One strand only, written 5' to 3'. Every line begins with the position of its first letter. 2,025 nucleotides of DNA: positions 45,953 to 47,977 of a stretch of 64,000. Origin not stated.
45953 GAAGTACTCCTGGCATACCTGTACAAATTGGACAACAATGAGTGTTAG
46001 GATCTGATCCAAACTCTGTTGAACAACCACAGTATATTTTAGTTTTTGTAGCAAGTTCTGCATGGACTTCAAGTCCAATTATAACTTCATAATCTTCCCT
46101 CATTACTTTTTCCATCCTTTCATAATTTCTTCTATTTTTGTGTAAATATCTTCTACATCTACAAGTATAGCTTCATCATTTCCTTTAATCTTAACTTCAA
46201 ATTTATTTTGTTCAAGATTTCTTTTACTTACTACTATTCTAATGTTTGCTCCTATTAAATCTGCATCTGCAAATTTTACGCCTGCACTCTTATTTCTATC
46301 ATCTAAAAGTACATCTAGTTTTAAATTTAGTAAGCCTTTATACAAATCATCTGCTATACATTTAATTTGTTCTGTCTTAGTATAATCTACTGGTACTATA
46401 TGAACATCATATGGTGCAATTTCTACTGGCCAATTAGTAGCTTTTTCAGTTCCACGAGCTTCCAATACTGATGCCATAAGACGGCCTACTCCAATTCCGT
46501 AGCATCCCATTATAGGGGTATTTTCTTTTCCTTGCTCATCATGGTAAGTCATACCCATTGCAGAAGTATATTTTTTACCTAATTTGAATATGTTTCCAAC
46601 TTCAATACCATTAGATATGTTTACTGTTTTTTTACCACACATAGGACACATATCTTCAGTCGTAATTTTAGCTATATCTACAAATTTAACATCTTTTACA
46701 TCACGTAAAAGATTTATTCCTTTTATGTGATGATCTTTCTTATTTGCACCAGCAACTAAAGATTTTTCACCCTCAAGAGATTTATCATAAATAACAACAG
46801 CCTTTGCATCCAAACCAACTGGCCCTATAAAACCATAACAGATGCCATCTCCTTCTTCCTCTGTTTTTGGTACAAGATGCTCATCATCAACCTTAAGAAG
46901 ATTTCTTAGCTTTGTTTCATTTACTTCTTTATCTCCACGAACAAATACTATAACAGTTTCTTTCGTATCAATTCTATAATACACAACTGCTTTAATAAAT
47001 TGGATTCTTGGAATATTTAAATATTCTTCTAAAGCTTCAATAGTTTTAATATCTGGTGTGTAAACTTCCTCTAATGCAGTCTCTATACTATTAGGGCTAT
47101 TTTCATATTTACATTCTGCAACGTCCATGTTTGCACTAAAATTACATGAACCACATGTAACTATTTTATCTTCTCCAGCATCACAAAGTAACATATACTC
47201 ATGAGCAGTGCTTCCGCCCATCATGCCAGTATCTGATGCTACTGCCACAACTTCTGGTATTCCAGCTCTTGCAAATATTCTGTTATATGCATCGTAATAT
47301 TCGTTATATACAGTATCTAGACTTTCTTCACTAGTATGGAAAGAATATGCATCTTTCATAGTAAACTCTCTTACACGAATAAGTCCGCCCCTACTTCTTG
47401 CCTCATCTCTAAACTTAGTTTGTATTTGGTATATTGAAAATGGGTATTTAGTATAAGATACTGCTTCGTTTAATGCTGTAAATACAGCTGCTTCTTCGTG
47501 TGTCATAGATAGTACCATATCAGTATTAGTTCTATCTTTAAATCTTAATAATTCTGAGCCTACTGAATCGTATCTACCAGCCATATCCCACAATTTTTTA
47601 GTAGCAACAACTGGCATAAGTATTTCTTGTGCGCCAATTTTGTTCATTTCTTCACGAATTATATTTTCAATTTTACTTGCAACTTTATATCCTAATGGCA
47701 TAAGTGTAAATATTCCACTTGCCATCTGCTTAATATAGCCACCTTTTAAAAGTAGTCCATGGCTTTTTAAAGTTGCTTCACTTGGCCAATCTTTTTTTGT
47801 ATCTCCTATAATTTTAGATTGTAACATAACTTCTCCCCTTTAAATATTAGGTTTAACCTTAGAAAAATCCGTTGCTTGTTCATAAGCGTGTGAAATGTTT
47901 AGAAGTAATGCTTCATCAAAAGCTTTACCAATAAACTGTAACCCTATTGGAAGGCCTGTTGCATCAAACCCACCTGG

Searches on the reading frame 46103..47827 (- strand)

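Call 41: search_protein_families(library=pfam, proteins=[window:46103-47827:-], max_evalue=0.00001)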
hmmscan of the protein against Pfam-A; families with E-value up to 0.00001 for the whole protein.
window:46103-47827:- (574 aa): 3 families
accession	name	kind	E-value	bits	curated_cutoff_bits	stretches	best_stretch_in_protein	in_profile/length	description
PF00587.30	tRNA-synt_2b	-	1.3e-32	113.8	29.3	1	95-457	2-178/179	tRNA synthetase class II core domain (G, H, P, S and T)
PF04073.20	tRNA_edit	-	2.6e-20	73.2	25.5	1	257-375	1-121/123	Aminoacyl-tRNA editing domain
PF03129.25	HGTP_anticodon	-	6.8e-14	52.2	21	1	474-567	1-93/94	Anticodon binding domain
